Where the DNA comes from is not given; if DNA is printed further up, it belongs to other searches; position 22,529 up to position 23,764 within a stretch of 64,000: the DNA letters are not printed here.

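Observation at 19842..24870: lpxO / dedicated carrier protein / AMP-ligase / HemK-like N-methyltransferase / LplT-like MFS: an unusual envelope-lipid remodelling cluster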

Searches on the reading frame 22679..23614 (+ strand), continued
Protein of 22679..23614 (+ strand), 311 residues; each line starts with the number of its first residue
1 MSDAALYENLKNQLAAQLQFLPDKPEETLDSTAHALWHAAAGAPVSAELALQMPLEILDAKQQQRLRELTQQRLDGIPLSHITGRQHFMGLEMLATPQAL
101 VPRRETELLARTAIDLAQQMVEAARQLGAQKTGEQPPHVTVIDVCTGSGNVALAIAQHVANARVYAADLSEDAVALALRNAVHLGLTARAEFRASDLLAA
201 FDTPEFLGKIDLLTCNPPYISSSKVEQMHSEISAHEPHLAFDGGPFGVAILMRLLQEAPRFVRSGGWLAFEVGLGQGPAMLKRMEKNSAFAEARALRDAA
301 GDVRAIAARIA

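Call 44: find_related_loci(query=A1, collection=metagenome_contigs, flank=8000)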
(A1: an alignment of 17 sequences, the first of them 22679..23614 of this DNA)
Query A1 (311 aa) in metagenome_contigs; peptide patterns used: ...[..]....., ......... (x = any residue, [..] = any of these).
600 stretches matched a pattern (row limit reached: there are more); 484 encode a relative of the query (tblastn E <= 1e-3); the best 80 are kept; 80 distinct loci.
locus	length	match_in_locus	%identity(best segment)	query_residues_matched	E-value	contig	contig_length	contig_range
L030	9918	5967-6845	65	6-310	3e-123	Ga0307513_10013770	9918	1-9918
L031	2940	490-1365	63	7-310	3e-126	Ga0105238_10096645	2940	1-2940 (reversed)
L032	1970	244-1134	61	1-309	1e-128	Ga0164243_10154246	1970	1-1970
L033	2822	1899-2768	64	6-307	9e-125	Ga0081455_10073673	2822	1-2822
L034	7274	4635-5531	62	1-311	3e-118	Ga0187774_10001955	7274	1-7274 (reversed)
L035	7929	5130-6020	59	1-309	2e-118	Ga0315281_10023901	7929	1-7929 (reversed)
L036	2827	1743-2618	63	7-310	2e-120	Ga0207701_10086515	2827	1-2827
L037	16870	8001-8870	60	5-310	2e-116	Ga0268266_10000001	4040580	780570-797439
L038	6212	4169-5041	59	6-308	3e-113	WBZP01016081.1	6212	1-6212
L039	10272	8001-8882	61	5-310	4e-112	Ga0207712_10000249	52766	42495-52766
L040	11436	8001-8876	59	5-309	5e-112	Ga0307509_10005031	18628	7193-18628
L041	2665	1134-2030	60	1-310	5e-116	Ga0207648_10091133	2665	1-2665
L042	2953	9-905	59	1-310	1e-113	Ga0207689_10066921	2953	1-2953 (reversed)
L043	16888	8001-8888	62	2-310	2e-109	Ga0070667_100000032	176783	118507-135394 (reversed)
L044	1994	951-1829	58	6-310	4e-116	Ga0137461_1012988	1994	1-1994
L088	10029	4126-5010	54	4-311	2e-95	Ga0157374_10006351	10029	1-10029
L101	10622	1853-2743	48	1-309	2e-93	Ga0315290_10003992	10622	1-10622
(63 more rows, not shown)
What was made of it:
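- Tried and rejected: An alignment-based metagenome scan was needed to get numbers (call 44).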

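Call 62: search_protein_families(library=pfam, proteins=[L101:2850-4094:+, L101:4380-5438:+, L101:5455-6051:+, L101:6096-8612:-, L030:6849-7838:-, L030:7843-8949:-, L030:2775-4127:+, L088:2999-3997:+, L088:5080-6150:-, L088:761-2707:-], max_evalue=0.001)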
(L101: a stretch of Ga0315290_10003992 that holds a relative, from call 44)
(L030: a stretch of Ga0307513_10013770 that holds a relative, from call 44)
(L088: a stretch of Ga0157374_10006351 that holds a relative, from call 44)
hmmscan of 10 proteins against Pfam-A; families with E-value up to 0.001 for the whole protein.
L101:2850-4094:+ (414 aa): 2 families
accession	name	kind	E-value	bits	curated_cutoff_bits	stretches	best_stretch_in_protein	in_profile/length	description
PF01546.33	Peptidase_M20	-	2.7e-36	125.9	24.6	1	92-402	1-201/206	Peptidase family M20/M25/M40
PF07687.19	M20_dimer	-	8.8e-08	32.5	21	1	208-293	9-94/107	Peptidase dimerisation domain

L101:4380-5438:+ (352 aa): 1 family
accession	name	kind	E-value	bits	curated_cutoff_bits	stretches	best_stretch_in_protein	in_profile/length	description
PF01008.23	IF-2B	-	1.2e-66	225.2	22.4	1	51-341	3-280/280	Initiation factor 2 subunit family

L101:5455-6051:+ (198 aa): 1 family
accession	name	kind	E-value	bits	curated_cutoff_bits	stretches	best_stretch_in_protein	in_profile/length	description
PF03352.18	Adenine_glyco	-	3.1e-81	271.9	25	1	17-192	1-176/177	Methyladenine glycosylase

L101:6096-8612:- (838 aa): 9 families
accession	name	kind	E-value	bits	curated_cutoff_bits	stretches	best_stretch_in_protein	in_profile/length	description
PF05970.20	PIF1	-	3.7e-25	89.3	25.9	1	20-225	21-220/223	PIF1-like helicase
PF00570.28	HRDC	-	6.5e-19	68.1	23.8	1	642-707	3-68/68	HRDC domain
PF14493.12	HTH_40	-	8.9e-18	64.8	27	1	739-826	1-89/89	Helix-turn-helix domain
PF13604.12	AAA_30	-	8.1e-15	55.5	27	1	23-233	20-183/191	AAA domain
PF13245.12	AAA_19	-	1e-10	42.3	25.1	1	19-165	9-132/134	AAA domain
PF13401.12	AAA_22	-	1.7e-05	25.6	27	1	23-158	7-123/130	AAA domain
PF13538.12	UvrD_C_2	-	2.8e-05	24.3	27.4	1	377-415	1-46/52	UvrD-like helicase C-terminal domain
PF13479.12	AAA_24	-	8.1e-05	23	27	1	21-146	2-96/195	AAA domain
PF13191.12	AAA_16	-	0.00022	22.2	32.6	1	21-161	23-143/167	AAA ATPase domain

L030:6849-7838:- (329 aa): 3 families
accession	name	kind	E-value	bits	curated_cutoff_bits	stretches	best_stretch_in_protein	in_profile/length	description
PF13692.12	Glyco_trans_1_4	-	1.1e-05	26.1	27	1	174-293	15-138/142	Glycosyl transferases group 1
PF00534.26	Glycos_transf_1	-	0.00066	19.7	26.4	0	162-296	16-157/172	Glycosyl transferases group 1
PF13579.12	Glyco_trans_4_4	-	0.00073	20.3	29.7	1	43-127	61-147/158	Glycosyl transferase 4-like domain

L030:7843-8949:- (368 aa): 6 families
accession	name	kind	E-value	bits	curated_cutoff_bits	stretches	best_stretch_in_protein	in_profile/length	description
PF13692.12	Glyco_trans_1_4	-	9.2e-32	110.7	27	1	199-327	4-137/142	Glycosyl transferases group 1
PF00534.26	Glycos_transf_1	-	1.2e-27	97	26.4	1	198-326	17-152/172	Glycosyl transferases group 1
PF13439.12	Glyco_transf_4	-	3.1e-19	70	28.5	1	14-170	3-166/170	Glycosyltransferase Family 4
PF13579.12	Glyco_trans_4_4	-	2.8e-16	60.7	29.7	1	14-154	2-142/158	Glycosyl transferase 4-like domain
PF13477.12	Glyco_trans_4_2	-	3.5e-06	27.7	23.4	1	68-145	60-137/139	Glycosyl transferase 4-like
PF20706.3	GT4-conflict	-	3.8e-05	23.3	26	1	201-301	202-314/385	Family 4 Glycosyltransferase in conflict systems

L030:2775-4127:+ (450 aa): 4 families
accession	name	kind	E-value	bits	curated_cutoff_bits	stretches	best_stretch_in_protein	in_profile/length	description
PF00535.33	Glycos_transf_2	-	4e-24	85.9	23.3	1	113-236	1-122/168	Glycosyl transferase family 2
PF13641.12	Glyco_tranf_2_3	-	1.3e-19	71.5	27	1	110-256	1-145/230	Glycosyltransferase like family 2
PF13506.12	Glyco_transf_21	-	2.3e-07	30.9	21.7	1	180-257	18-93/174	Glycosyl transferase family 21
PF10111.15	Glyco_tranf_2_2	-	9.9e-05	22.4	27.3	1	120-214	9-103/276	Glycosyltransferase like family 2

L088:2999-3997:+ (332 aa): 0 families

L088:5080-6150:- (356 aa): 3 families
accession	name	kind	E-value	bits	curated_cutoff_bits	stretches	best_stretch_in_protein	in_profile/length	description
PF00535.33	Glycos_transf_2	-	4.4e-31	108.5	23.3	1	19-127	1-114/168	Glycosyl transferase family 2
PF13641.12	Glyco_tranf_2_3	-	7.3e-14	52.8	27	1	18-134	3-129/230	Glycosyltransferase like family 2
PF10111.15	Glyco_tranf_2_2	-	9.4e-11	42.1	27.3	1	19-118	1-112/276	Glycosyltransferase like family 2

L088:761-2707:- (648 aa): 2 families
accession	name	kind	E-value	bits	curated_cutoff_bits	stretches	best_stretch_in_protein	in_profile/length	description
PF00425.24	Chorismate_bind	-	1.2e-82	277.8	27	1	160-412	3-257/257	chorismate binding enzyme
PF01063.24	Aminotran_4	-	1.3e-35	123.7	28.5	1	425-617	2-219/223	Amino-transferase class IV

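Call 63: predict_structure(alignment_id=A2)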
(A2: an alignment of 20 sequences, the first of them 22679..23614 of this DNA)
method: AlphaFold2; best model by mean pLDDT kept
length: 311 residues; sequences in the alignment: 20
mean_pLDDT: 87.4   pTM: 0.86
mean pLDDT of the five models: 87.4, 87.0, 86.5, 86.4, 82.6
residues with pLDDT >= 90: 207; 70-90: 68; 50-70: 14; < 50: 22
segments of 3 or more residues with pLDDT < 50: 220-240
pLDDT, mean of each block of 10 residues (from residue 1): 80 83 78 97 96 95 97 90 94 86 87 97 84 78 94 97 94 94 98 94 98 85 41 40 71 94 98 87 96 93 94 96
secondary structure, 60 per line:
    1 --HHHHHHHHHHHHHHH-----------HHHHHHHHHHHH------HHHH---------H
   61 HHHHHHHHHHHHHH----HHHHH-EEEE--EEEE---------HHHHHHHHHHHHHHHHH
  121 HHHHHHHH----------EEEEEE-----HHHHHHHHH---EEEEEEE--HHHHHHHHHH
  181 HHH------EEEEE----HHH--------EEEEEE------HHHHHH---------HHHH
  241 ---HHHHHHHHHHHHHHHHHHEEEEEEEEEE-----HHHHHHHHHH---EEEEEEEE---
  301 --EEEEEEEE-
elements in order: H3-17 H29-40 H47-50 H60-74 H79-83 E85-88 E91-94 H104-128 E139-144 H150-158 E162-168 H171-183 E190-194 E210-215 H222-227 H237-240 H244-261 E262-271 H277-286 E290-297 E303-310

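Call 66: find_encoding_contigs(protein=P0065, flank=10000, max_places=1)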
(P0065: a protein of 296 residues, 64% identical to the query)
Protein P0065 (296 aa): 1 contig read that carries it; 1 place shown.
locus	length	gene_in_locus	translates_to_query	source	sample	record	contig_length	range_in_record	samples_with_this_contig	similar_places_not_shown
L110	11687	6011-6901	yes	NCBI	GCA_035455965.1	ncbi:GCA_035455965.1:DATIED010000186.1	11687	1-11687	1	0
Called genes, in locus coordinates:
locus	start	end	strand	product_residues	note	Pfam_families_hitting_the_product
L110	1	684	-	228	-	PF00675:Peptidase_M16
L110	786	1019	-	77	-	PF01206:TusA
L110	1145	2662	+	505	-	PF01435:Peptidase_M48, PF12895:ANAPC3 (faint), PF13431:TPR_17 (faint), PF23914:TPR_CcmH_CycH (weak), PF14559:TPR_19, PF13428:TPR_14 (weak)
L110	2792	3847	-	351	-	PF02445:NadA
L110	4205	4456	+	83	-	-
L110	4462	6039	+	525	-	PF00501:AMP-binding, PF13193:AMP-binding_C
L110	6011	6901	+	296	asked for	PF01170:UPF0020 (weak), PF03602:Cons_hypoth95 (weak), PF05175:MTS, PF06325:PrmA (weak), PF13847:Methyltransf_31, PF08241:Methyltransf_11 (weak), PF08242:Methyltransf_12 (weak), PF13649:Methyltransf_25, +1 more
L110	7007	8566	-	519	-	PF00501:AMP-binding, PF13193:AMP-binding_C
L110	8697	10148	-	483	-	PF00171:Aldedh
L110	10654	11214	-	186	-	PF00881:Nitroreductase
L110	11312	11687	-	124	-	PF00378:ECH_1, PF16113:ECH_2 (faint)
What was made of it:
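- L101 sits next to an M20 peptidase (calls 62, 66).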

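Call 67: fold_search(model_id=the predicted structure, library=pdb)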
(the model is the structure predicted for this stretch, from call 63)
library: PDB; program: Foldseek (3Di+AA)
matches with E <= 10: 1970; with E <= 0.001: 1169
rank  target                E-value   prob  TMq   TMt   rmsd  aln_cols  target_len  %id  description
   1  1vq1_B                5.2e-19  1.00  0.66  0.77   4.8       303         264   25  Crystal structure of N5-glutamine methyltransferase, HemK(EC 2.1.1.-) (TM0488) from Thermotoga maritima at 2.80 A reso (released 2005-02-01)
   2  2b3t_A                6.6e-19  1.00  0.72  0.81   4.4       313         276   25  Structure of complex between E. coli translation termination factor RF1 and the PrmC methyltransferase (released 2006-01-24)
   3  1vq1_A                1.2e-18  1.00  0.67  0.77   4.9       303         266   26  Crystal structure of N5-glutamine methyltransferase, HemK(EC 2.1.1.-) (TM0488) from Thermotoga maritima at 2.80 A reso (released 2005-02-01)
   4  1nv8_B                4.7e-18  1.00  0.67  0.77   5.1       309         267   25  N5-glutamine methyltransferase, HemK (released 2003-05-27)
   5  1nv8_A                5.6e-18  1.00  0.65  0.74   5.7       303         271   26  N5-glutamine methyltransferase, HemK (released 2003-05-27)
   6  1sg9_A                2.6e-17  1.00  0.69  0.77   4.9       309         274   25  Crystal structure of Thermotoga maritima protein HEMK, an N5-glutamine methyltransferase (released 2004-08-17)
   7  1t43                  4.5e-17  1.00  0.71  0.80   5.2       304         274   26  Crystal Structure Analysis of E.coli Protein (N5)-Glutamine Methyltransferase (HemK) (released 2004-06-29)
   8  1nv9                  1.6e-16  1.00  0.67  0.78   5.3       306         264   26  HemK, apo structure (released 2003-05-27)
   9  9fke_A                1.3e-09  1.00  0.48  0.72   5.9       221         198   20  SAH bound KMT9 crystal structure (released 2025-06-18)
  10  6kms_D                1.5e-09  1.00  0.45  0.65   6.2       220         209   21  Crystal structure of human N6amt1-Trm112 in complex with SAM (space group I422) (released 2019-09-18)
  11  6kmr_B                2.3e-09  1.00  0.47  0.72   5.8       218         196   20  Crystal structure of human N6amt1-Trm112 in complex with SAM (space group P6122) (released 2019-09-18)
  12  6b92                  3.1e-09  1.00  0.39  0.46   9.2       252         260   14  Crystal Structure of the N-terminal domain of human METTL16 in complex with SAH (released 2018-04-04)
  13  8zig                  3.5e-09  1.00  0.50  0.51   8.3       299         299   14  Crystal structure of the methyltransferase PsiM in complex with s-adenosylmethionine (SAM) (released 2025-04-02)
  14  3lhd_A                5.4e-09  1.00  0.37  0.45  13.1       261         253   17  Crystal structure of P. abyssi tRNA m1A58 methyltransferase in complex with S-adenosyl-L-homocysteine (released 2010-05-19)
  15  5f8c_A                6.9e-09  1.00  0.35  0.31  19.5       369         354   15  Rv2258c-unbound (released 2016-06-29)
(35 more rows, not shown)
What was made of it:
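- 22679..23614 (+): PrmC/HemK-like N-methyltransferase (311 aa). It belongs to a distinct cassette-bound subfamily. The AF2 model has pLDDT 87 and shows the full two-domain PrmC fold (TM 0.72/0.81; calls 63, 67).
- It has the full PrmC fold with the N-terminal domain and NPPY (calls 63, 67).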
